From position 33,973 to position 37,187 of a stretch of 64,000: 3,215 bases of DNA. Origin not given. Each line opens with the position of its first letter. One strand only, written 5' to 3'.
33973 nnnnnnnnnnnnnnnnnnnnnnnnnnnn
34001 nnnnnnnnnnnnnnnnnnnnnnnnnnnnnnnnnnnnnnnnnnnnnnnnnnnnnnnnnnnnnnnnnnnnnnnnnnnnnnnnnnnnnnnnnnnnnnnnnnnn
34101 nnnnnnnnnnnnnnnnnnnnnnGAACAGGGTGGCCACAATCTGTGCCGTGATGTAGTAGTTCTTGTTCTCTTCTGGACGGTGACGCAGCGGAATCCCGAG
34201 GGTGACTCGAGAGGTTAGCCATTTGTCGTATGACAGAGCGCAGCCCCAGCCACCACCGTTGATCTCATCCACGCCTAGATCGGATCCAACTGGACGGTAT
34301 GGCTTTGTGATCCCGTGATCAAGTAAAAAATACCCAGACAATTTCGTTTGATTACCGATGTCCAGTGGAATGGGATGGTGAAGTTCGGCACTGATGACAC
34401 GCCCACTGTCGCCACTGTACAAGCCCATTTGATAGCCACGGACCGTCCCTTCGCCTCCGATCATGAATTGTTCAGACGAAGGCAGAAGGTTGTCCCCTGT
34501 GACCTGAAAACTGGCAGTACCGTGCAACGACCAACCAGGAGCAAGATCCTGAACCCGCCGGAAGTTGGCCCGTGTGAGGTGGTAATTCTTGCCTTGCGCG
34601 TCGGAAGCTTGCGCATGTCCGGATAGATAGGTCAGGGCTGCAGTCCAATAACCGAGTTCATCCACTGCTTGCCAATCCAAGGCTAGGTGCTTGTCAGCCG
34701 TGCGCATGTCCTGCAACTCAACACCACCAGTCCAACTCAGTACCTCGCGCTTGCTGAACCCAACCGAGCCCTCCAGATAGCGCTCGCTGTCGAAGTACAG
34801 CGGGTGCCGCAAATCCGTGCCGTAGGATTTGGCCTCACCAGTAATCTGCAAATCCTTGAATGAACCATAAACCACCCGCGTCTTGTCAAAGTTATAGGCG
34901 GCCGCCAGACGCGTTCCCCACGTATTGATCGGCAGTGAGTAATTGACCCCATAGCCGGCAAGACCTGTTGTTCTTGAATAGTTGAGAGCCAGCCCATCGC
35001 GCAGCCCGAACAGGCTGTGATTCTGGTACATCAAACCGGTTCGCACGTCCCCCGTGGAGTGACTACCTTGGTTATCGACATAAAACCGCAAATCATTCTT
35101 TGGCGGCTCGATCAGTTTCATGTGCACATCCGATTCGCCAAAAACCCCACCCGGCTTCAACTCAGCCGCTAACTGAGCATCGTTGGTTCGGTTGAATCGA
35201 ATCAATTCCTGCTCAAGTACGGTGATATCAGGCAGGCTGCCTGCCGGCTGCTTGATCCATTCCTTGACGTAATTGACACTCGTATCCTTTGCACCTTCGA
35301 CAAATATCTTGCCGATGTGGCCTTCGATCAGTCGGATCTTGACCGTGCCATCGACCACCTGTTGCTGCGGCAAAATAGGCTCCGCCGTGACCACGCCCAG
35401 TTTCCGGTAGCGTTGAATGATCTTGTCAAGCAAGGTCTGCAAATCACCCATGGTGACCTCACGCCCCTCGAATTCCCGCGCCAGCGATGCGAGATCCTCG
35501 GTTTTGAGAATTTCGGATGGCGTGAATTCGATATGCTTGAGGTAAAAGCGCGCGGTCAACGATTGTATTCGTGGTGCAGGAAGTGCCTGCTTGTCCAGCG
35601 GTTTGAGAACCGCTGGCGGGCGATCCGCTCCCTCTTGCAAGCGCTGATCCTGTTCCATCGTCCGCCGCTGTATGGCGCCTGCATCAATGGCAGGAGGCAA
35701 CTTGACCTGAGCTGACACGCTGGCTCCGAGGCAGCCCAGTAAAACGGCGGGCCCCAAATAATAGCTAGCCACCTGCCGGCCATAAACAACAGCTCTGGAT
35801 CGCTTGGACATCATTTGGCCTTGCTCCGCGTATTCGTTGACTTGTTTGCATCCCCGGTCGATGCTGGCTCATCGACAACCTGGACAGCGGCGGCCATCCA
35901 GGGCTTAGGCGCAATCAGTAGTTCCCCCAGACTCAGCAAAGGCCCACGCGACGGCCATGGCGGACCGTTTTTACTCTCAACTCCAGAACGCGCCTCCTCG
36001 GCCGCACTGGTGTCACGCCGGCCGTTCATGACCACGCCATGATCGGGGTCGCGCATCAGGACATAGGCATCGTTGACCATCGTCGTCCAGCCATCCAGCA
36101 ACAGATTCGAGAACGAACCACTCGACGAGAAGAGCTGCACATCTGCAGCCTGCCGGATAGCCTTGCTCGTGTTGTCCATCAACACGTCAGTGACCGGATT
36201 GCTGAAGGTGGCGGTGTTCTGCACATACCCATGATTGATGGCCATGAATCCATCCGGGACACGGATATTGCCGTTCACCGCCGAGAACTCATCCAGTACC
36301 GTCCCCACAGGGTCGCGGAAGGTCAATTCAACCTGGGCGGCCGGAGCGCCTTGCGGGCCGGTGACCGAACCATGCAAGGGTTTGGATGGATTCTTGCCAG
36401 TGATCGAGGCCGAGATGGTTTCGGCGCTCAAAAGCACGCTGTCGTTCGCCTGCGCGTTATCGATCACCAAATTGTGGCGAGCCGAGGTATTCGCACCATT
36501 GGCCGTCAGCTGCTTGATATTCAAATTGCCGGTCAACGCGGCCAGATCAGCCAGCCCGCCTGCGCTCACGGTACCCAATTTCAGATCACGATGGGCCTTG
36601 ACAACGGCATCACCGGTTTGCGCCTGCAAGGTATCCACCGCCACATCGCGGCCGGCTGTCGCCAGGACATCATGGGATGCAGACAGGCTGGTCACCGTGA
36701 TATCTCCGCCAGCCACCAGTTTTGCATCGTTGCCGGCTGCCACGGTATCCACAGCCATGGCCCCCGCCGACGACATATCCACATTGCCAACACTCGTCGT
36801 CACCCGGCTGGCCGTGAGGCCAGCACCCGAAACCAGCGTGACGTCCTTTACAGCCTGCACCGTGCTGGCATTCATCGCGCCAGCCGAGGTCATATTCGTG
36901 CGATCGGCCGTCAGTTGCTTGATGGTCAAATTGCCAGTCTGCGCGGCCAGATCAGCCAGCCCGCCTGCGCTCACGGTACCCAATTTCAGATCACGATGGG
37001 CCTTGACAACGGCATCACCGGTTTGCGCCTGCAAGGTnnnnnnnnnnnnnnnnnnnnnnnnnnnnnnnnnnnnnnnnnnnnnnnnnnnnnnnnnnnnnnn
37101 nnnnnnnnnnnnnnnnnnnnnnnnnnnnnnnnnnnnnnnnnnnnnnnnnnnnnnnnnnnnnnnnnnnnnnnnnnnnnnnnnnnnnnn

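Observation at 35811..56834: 7007-aa TpsA translationally coupled to a downstream TpsB (A-then-B order) with no CDI hallmarks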

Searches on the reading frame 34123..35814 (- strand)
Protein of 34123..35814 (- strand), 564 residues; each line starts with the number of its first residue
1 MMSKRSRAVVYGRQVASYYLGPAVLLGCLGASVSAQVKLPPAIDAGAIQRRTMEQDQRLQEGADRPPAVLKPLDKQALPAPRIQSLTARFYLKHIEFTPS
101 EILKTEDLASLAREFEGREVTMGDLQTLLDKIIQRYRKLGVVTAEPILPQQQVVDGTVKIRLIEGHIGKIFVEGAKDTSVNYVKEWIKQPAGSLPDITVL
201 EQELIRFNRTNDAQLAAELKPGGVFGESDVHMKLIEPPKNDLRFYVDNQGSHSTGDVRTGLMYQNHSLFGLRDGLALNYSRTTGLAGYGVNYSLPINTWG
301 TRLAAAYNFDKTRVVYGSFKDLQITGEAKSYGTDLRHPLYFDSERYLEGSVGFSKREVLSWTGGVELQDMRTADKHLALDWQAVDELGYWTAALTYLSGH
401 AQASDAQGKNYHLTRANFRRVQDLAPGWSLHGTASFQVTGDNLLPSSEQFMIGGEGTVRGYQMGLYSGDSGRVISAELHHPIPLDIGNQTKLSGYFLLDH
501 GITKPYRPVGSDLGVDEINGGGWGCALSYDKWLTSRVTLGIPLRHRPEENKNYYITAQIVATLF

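Call 6: search_protein_families(library=pfam, proteins=[window:34123-35814:-], max_evalue=0.01)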
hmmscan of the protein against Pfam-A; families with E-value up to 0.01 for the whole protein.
window:34123-35814:- (564 aa): 4 families
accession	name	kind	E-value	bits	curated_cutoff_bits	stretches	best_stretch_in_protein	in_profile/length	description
PF03865.19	ShlB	-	1.2e-29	104.3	22.7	1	226-505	1-293/311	Haemolysin secretion/activation protein ShlB/FhaC/HecB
PF08479.16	POTRA_2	-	7.8e-17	61.3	24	1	90-165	1-76/76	POTRA domain, ShlB-type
PF01103.29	Omp85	-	0.00011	22.3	24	1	421-486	176-245/325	Omp85 superfamily domain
PF07244.20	POTRA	-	0.0058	17.8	21.3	0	91-145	2-56/79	Surface antigen variable number repeat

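Call 9: search_protein_families(library=ncbifam, proteins=[window:34123-35814:-], max_evalue=0.1)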
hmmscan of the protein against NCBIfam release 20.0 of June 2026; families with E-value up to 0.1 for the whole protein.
window:34123-35814:- (564 aa): 1 family
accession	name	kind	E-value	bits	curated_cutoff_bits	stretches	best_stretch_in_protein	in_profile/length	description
TIGR00992.1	3a0901s03IAP75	subfamily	0.00044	18.6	1163.25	1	437-482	604-648/718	IAP75 family chloroplast envelope protein translocase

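Call 15: find_homologous_proteins(query=window:34123-35814:-, max_evalue=1e-10)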
Query window:34123-35814:- (564 aa): 95 proteins with E <= 1e-10 among 8000 candidates.
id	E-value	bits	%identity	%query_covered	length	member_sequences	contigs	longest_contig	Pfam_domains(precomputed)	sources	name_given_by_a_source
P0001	0.0e+0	1291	100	100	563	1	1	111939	PF08479.17,PF03865.20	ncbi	ncbi:MAG: ShlB/FhaC/HecB family hemolysin secretion/activation protein [Leptothrix sp. (in: b-proteo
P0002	6.7e-252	855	66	100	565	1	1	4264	PF08479.17,PF07244.21,PF03865.20,PF01103.30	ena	-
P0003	2.8e-243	827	65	100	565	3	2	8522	PF08479.17,PF03865.20,PF01103.30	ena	-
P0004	8.3e-243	825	66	98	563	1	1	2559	PF08479.17,PF03865.20,PF01103.30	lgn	-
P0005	6.3e-227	773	63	94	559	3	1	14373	PF08479.17,PF03865.20,PF01103.30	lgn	-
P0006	3.2e-220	751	61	96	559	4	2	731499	PF08479.17,PF03865.20,PF01103.30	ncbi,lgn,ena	-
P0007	5.5e-206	703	57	97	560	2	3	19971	PF08479.17,PF07244.21,PF03865.20,PF01103.30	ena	-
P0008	4.5e-189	648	57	90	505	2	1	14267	PF08479.17,PF07244.21,PF03865.20,PF01103.30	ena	-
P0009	3.5e-177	608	51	96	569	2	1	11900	PF08479.17,PF07244.21,PF03865.20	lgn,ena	-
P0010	1.8e-144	500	43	98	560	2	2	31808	PF08479.17,PF07244.21,PF03865.20,PF01103.30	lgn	-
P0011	4.3e-143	496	46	94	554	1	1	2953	PF08479.17,PF03865.20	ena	-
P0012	2.1e-137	477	44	88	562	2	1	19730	PF08479.17,PF07244.21,PF03865.20,PF01103.30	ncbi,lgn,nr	ncbi:MAG TPA: ShlB/FhaC/HecB family hemolysin secretion/activation protein [Burkholderiales bacteriu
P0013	2.9e-135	470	43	95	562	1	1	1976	PF08479.17,PF03865.20,PF01103.30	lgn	-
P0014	1.0e-133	465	43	93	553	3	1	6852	PF08479.17,PF07244.21,PF03865.20,PF01103.30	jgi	jgi:hemolysin activation/secretion protein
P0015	1.6e-133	464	41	100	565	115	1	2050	PF08479.17,PF07244.21,PF03865.20,PF01103.30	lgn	-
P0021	8.5e-124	432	41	96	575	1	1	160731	PF08479.17,PF07244.21,PF03865.20,PF01103.30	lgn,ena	-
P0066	1.2e-92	329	35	93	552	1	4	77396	PF08479.17,PF03865.20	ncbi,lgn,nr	ncbi:MAG: ShlB/FhaC/HecB family hemolysin secretion/activation protein [Holophaga sp.]|nr:ShlB/FhaC/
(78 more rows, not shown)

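Call 16: find_encoding_contigs(protein=P0006, flank=10000, max_places=3)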
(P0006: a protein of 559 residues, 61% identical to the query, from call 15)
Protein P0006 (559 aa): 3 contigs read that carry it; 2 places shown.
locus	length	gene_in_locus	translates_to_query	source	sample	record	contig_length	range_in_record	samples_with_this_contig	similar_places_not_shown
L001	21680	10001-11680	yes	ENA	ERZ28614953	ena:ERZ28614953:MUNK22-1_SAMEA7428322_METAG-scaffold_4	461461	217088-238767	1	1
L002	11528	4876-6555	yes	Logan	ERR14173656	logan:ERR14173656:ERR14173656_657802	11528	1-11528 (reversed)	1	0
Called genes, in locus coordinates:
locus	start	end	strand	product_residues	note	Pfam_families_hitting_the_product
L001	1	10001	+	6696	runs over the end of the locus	-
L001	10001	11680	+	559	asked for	PF08479:POTRA_2, PF01103:Omp85, PF03865:ShlB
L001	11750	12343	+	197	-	PF00072:Response_reg, PF00196:GerE, PF08281:Sigma70_r4_2 (weak)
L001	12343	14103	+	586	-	PF00512:HisKA, PF02518:HATPase_c, PF00072:Response_reg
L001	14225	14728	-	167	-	PF00578:AhpC-TSA, PF08534:Redoxin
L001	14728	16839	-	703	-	PF07715:Plug, PF00593:TonB_dep_Rec_b-barrel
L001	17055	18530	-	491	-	PF20154:LNT_N, PF00795:CN_hydrolase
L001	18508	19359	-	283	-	PF21917:NMB0537_N, PF00571:CBS (weak), PF03471:CorC_HlyC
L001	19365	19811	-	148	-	PF02130:YbeY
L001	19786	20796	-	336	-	PF13245:AAA_19 (faint), PF02562:PhoH, PF13604:AAA_30 (weak)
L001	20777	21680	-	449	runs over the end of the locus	PF00919:UPF0004, PF04055:Radical_SAM, PF01938:TRAM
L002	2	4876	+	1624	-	?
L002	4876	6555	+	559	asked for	PF08479:POTRA_2, PF01103:Omp85, PF03865:ShlB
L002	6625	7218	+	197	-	PF00072:Response_reg, PF00196:GerE, PF08281:Sigma70_r4_2 (weak)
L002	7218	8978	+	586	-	PF00512:HisKA, PF02518:HATPase_c, PF00072:Response_reg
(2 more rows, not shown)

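Call 17: find_encoding_contigs(protein=P0007, flank=10000, max_places=3)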
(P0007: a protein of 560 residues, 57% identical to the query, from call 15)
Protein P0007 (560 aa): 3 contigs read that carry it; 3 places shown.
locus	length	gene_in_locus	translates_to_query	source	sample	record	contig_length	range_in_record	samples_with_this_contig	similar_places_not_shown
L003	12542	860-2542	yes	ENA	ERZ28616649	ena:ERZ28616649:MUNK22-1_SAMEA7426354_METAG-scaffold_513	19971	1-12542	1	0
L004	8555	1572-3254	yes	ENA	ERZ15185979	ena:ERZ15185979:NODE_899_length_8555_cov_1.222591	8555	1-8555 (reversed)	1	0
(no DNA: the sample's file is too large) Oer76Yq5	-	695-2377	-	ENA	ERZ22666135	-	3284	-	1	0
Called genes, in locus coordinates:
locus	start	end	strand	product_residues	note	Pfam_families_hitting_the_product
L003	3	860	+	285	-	?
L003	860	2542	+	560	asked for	PF07244:POTRA (faint), PF08479:POTRA_2, PF03865:ShlB, PF01103:Omp85 (faint)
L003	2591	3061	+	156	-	PF01750:HycI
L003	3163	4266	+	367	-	PF01058:Oxidored_q6, PF14720:NiFe_hyd_SSU_C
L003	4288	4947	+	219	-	-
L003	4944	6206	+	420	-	PF13187:Fer4_9 (faint), PF00037:Fer4 (faint), PF12838:Fer4_7 (weak), PF13183:Fer4_8, PF13534:Fer4_17, PF02754:CCG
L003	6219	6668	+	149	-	-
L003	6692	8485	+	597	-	PF27537:HoxH (weak), PF00374:NiFeSe_Hases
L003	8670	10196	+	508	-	-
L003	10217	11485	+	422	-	PF01590:GAF, PF13185:GAF_2, PF13492:GAF_3, PF07228:SpoIIE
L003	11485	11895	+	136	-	PF13581:HATPase_c_2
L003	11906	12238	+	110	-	PF01740:STAS, PF13466:STAS_2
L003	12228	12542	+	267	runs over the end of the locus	PF02405:MlaE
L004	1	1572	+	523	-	?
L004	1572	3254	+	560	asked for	PF07244:POTRA (faint), PF08479:POTRA_2, PF03865:ShlB, PF01103:Omp85 (faint)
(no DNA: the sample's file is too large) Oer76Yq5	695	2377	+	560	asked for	PF07244:POTRA (faint), PF08479:POTRA_2, PF03865:ShlB, PF01103:Omp85 (faint)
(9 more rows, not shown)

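Call 18: find_encoding_contigs(protein=P0005, flank=10000, max_places=2)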
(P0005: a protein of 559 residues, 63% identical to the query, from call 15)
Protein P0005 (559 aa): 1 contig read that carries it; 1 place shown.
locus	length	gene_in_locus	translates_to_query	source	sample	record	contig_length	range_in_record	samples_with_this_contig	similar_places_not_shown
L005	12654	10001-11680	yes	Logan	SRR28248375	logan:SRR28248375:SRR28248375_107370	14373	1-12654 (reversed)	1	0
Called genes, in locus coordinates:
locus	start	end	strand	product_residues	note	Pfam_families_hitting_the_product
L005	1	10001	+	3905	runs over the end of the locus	?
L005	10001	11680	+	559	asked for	PF08479:POTRA_2, PF03865:ShlB, PF01103:Omp85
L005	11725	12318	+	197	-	PF00072:Response_reg, PF00196:GerE, PF08281:Sigma70_r4_2 (weak), PF13936:HTH_38 (faint)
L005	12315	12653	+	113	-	?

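Call 21: find_encoding_contigs(protein=P0010, flank=10000, max_places=2)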
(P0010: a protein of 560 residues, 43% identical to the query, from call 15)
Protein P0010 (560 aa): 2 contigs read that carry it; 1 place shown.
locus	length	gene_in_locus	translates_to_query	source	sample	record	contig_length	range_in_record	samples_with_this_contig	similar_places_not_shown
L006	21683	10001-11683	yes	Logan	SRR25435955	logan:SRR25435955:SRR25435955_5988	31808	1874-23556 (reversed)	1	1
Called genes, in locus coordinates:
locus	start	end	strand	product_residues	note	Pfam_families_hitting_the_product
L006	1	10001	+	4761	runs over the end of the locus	-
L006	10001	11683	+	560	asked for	PF07244:POTRA (faint), PF08479:POTRA_2, PF03865:ShlB, PF01103:Omp85 (weak)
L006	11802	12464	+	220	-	PF00072:Response_reg, PF00486:Trans_reg_C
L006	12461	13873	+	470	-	PF26769:HAMP_PhoQ (weak), PF00512:HisKA, PF02518:HATPase_c, PF13581:HATPase_c_2 (faint)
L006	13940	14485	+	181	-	-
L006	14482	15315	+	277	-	PF03372:Exo_endo_phos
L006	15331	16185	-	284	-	PF09955:DUF2189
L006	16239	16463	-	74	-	PF04325:DUF465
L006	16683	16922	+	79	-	PF12091:DUF3567 (weak)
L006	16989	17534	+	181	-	PF03449:GreA_GreB_N, PF01272:GreA_GreB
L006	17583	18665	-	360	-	PF00990:GGDEF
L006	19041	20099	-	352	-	PF10023:Aminopep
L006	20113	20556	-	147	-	PF13470:PIN_3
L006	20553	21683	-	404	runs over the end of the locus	PF00890:FAD_binding_2 (weak), PF01266:DAO (weak), PF03486:HI0933_like, PF13738:Pyr_redox_3 (faint), PF22780:HI0933_like_1st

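Call 22: find_encoding_contigs(protein=P0021, flank=10000, max_places=2)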
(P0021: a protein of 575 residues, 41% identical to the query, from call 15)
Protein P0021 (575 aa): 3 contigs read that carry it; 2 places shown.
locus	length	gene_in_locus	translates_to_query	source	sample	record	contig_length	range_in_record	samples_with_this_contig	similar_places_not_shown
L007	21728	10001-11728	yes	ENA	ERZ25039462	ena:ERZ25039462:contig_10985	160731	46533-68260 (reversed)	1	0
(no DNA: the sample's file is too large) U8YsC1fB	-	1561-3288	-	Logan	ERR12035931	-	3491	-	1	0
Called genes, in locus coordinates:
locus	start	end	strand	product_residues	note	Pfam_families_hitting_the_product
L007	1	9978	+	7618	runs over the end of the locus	-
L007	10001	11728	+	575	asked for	PF07244:POTRA (faint), PF08479:POTRA_2, PF03865:ShlB, PF01103:Omp85 (faint)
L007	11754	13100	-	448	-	PF01565:FAD_binding_4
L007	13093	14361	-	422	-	PF02353:CMAS, PF13489:Methyltransf_23, PF08241:Methyltransf_11, PF08242:Methyltransf_12, PF13649:Methyltransf_25, PF13847:Methyltransf_31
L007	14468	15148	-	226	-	PF00196:GerE (weak)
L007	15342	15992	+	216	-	PF00072:Response_reg, PF08281:Sigma70_r4_2 (weak), PF00196:GerE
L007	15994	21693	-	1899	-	PF00732:GMC_oxred_N, PF05199:GMC_oxred_C, PF09423:PhoD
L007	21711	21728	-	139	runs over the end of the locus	PF00072:Response_reg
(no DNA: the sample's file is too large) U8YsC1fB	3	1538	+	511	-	?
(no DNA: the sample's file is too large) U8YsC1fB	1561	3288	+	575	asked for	PF07244:POTRA (faint), PF08479:POTRA_2, PF03865:ShlB, PF01103:Omp85 (faint)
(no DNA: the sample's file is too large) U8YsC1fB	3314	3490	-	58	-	?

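Call 23: find_encoding_contigs(protein=P0066, flank=10000, max_places=2)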
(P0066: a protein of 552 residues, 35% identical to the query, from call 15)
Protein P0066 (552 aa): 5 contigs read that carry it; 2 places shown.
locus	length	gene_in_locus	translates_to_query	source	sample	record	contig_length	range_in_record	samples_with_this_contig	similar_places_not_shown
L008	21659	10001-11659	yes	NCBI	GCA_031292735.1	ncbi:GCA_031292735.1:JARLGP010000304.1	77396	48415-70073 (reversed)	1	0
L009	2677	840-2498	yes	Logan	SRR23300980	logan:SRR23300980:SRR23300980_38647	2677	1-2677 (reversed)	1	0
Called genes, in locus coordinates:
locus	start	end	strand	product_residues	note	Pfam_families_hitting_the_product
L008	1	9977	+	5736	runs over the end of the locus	-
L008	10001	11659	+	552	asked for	PF08479:POTRA_2, PF03865:ShlB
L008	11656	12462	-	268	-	PF00005:ABC_tran, PF13304:AAA_21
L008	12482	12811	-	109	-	PF14522:Cytochrome_C7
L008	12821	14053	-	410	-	PF01070:FMN_dh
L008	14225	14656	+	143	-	-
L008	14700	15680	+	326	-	PF00296:Bac_luciferase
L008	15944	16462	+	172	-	PF01661:Macro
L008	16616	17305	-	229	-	PF07973:tRNA_SAD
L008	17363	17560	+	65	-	-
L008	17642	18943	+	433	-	-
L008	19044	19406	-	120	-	-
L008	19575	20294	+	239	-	PF04405:ScdA_N, PF01814:Hemerythrin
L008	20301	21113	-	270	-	PF01149:Fapy_DNA_glyco, PF06831:H2TH, PF06827:zf-FPG_IleRS (weak)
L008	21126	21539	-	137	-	-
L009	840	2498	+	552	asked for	PF08479:POTRA_2, PF03865:ShlB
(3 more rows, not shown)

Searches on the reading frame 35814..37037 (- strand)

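Call 8: search_protein_families(library=pfam, proteins=[window:35814-37037:-], max_evalue=10)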
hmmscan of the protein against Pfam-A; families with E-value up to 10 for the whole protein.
seq(408 aa): 2 families
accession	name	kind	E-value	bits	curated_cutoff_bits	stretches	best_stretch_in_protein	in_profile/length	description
PF21746.2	DUF6869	-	0.014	15.7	30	1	9-42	36-69/107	Family of unknown function (DUF6869)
PF20434.5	BD-FAE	-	2.4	8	26.8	1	157-215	96-158/215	BD-FAE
